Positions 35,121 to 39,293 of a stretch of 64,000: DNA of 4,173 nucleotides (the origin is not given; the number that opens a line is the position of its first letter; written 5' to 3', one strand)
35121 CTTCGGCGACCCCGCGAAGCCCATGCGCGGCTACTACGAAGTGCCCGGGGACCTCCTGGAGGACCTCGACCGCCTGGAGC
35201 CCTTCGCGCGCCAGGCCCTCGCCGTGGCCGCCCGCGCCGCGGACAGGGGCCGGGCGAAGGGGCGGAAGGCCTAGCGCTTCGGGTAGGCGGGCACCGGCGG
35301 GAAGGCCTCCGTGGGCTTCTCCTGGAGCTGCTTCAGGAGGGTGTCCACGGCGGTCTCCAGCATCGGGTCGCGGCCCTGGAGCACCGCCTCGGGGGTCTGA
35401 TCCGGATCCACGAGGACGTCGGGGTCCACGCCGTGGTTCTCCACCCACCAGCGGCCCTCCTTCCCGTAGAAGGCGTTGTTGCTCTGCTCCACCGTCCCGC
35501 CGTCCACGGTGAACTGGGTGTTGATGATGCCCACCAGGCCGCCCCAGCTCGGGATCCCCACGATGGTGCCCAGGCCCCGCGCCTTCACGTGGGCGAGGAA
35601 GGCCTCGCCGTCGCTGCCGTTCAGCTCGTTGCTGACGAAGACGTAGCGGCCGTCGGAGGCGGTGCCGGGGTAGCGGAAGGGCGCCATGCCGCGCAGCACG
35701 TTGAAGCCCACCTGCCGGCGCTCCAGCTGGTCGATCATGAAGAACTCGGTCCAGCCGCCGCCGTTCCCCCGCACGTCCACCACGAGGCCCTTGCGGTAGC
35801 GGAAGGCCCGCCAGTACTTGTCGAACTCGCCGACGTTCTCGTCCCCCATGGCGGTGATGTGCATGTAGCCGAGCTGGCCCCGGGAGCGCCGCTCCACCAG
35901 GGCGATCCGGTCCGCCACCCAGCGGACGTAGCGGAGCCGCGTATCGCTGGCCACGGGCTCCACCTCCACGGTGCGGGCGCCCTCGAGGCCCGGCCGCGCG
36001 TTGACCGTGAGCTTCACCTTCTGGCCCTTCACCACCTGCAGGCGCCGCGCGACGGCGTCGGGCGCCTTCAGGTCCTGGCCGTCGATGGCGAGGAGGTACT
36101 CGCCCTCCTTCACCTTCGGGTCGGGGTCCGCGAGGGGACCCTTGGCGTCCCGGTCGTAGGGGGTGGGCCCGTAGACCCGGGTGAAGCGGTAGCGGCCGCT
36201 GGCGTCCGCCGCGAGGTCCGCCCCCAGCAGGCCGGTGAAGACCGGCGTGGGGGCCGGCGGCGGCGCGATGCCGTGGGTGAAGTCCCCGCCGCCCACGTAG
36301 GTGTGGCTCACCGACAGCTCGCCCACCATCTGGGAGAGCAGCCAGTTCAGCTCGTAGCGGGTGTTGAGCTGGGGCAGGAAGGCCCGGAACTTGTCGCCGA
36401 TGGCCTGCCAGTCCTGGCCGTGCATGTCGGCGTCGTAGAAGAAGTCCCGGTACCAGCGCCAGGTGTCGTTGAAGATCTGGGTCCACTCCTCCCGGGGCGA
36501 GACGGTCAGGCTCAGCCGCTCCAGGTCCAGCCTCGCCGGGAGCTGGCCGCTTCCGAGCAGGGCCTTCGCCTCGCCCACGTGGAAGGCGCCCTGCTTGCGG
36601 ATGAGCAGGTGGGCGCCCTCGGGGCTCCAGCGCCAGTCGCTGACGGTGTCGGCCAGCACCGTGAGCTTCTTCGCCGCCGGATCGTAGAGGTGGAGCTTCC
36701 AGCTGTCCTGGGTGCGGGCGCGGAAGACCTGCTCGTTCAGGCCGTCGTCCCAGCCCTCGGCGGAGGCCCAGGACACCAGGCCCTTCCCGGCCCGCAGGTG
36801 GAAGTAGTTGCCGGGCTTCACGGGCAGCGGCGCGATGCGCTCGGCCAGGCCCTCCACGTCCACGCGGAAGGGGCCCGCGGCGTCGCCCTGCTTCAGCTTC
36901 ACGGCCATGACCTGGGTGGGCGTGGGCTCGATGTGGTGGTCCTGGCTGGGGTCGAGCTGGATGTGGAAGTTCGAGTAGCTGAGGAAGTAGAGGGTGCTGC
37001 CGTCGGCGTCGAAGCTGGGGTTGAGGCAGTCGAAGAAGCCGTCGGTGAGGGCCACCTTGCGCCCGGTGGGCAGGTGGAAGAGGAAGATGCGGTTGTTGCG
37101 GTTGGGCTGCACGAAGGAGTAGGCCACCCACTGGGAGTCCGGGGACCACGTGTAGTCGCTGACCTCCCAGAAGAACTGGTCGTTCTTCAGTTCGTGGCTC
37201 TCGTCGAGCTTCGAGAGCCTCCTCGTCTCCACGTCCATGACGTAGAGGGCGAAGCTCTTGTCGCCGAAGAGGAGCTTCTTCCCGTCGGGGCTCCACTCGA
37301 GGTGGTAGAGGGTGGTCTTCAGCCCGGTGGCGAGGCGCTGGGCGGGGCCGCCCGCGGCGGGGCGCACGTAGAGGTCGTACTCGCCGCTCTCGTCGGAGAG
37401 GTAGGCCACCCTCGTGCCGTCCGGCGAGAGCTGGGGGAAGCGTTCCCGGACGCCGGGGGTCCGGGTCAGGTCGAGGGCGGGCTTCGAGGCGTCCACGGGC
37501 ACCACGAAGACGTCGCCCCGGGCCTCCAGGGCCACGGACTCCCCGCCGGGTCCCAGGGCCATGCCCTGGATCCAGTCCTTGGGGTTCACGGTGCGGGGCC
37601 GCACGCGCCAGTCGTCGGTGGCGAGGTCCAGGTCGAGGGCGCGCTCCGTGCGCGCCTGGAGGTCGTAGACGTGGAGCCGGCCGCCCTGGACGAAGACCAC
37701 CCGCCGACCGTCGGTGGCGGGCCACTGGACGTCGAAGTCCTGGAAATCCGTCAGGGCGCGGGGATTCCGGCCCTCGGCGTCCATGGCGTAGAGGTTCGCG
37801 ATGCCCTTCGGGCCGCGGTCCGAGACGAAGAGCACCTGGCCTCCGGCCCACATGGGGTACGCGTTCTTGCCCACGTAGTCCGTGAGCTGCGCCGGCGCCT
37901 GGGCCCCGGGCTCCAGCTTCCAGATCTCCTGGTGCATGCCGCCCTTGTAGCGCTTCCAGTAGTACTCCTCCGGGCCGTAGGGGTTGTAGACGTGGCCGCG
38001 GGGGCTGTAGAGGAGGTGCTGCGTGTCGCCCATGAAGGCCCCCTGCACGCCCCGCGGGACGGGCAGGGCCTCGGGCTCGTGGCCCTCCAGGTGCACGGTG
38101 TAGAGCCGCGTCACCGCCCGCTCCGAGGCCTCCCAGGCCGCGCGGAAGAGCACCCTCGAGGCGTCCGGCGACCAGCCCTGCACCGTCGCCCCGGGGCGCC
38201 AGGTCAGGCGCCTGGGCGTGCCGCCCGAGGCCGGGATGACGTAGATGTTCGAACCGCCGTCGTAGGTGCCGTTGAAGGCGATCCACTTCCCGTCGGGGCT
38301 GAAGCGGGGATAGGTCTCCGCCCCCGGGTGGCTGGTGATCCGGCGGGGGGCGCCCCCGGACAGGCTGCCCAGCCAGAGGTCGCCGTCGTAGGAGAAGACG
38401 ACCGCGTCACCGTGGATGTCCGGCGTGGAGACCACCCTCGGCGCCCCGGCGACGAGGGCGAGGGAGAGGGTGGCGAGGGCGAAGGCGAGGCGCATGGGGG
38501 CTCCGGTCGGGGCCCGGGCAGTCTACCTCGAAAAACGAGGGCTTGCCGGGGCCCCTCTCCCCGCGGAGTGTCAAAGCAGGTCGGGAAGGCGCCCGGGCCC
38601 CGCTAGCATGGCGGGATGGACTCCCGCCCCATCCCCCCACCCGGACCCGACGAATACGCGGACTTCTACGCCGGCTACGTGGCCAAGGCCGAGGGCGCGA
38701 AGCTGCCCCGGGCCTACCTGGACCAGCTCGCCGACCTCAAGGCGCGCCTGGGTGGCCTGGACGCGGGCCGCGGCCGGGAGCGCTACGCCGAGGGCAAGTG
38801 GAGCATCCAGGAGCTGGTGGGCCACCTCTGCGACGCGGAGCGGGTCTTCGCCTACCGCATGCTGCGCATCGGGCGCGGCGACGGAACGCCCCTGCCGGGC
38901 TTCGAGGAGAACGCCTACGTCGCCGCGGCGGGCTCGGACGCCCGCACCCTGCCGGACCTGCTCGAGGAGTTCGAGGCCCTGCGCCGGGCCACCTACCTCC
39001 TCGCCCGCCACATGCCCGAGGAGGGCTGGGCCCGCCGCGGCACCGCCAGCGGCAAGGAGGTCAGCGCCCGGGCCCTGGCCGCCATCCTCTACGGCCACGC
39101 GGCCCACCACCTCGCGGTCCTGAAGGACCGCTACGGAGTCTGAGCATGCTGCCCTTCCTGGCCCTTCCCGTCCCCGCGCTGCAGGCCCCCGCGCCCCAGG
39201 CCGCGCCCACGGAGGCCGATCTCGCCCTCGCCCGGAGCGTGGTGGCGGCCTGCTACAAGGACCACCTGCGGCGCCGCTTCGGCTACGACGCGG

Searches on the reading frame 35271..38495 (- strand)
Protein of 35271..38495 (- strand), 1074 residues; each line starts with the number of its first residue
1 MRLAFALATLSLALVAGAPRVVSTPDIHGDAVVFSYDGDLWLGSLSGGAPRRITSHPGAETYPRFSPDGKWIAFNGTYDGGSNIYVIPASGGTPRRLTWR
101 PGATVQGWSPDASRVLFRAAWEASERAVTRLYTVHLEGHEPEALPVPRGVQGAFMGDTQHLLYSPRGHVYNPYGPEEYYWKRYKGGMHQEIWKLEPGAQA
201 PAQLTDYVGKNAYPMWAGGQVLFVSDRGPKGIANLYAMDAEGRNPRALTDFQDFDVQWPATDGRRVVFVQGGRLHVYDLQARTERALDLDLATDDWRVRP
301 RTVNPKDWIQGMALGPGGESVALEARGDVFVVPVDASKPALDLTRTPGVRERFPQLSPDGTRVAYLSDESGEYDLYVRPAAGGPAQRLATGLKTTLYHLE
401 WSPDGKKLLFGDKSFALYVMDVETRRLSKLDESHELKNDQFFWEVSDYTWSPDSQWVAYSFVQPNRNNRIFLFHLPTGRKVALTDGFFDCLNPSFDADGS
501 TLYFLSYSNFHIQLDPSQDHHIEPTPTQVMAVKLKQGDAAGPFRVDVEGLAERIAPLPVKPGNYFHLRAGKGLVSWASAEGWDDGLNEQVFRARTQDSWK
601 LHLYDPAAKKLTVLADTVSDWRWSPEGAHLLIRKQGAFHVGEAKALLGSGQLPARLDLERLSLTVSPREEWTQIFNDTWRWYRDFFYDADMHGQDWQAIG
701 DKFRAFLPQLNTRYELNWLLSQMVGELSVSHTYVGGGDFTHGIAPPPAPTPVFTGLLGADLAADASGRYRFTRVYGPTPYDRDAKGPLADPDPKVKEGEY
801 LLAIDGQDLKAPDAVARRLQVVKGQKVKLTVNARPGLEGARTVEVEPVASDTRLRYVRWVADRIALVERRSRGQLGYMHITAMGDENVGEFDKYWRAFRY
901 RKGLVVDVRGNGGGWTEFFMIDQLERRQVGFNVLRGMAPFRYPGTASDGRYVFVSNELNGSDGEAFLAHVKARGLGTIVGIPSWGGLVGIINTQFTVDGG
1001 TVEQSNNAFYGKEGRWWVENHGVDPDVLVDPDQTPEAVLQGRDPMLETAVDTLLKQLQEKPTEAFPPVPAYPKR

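Call 31: search_protein_families(library=pfam, proteins=[window:35271-38495:-], max_evalue=0.0001)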
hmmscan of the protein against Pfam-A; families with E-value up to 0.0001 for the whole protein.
window:35271-38495:- (1074 aa): 7 families
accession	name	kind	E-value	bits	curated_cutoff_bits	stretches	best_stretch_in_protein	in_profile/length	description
PF07676.18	PD40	-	4.8e-24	84.2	20.9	2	50-86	1-38/38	WD40-like Beta Propeller Repeat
PF14684.11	Tricorn_C1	-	6.6e-21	74.4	24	1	667-725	1-59/59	Tricorn protease C1 domain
PF03572.23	Peptidase_S41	-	3.2e-19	69.5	24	1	875-1028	2-164/165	Peptidase family S41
PF14685.13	PDZ_Tricorn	-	1.8e-15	57.1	25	1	755-845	1-88/88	Tricorn protease PDZ domain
PF00930.27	DPPIV_N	-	1.5e-13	50.7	22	0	34-101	19-82/354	Dipeptidyl peptidase IV (DPP IV) N-terminal region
PF25174.1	Beta-prop_THOC3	-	9.5e-06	25.2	305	0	393-480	88-163/272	THOC3 beta-propeller domain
PF24797.1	Beta-prop_WDR35_TULP_N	-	2.9e-05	23.8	80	0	392-499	154-265/332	WDR35/TULP4 N-terminal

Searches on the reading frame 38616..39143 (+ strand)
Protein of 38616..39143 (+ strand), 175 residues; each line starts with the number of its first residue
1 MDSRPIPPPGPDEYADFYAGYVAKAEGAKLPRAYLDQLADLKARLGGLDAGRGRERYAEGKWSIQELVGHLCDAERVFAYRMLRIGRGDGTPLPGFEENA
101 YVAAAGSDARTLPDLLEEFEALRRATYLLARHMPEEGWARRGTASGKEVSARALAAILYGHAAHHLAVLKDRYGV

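Call 31: search_protein_families(library=pfam, proteins=[window:38616-39143:+], max_evalue=0.0001)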
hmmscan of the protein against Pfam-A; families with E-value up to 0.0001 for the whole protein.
window:38616-39143:+ (175 aa): 3 families
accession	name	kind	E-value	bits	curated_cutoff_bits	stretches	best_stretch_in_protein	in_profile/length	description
PF12867.12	DinB_2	-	3.1e-19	70.1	24.8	1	37-168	5-127/128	DinB superfamily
PF04978.18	MST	-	4.6e-07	30.9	27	1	35-165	6-136/149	Mycothiol-S-transferase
PF11716.13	MDMPI_N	-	7.9e-06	27.1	24.2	1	38-166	5-137/140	Mycothiol maleylpyruvate isomerase N-terminal domain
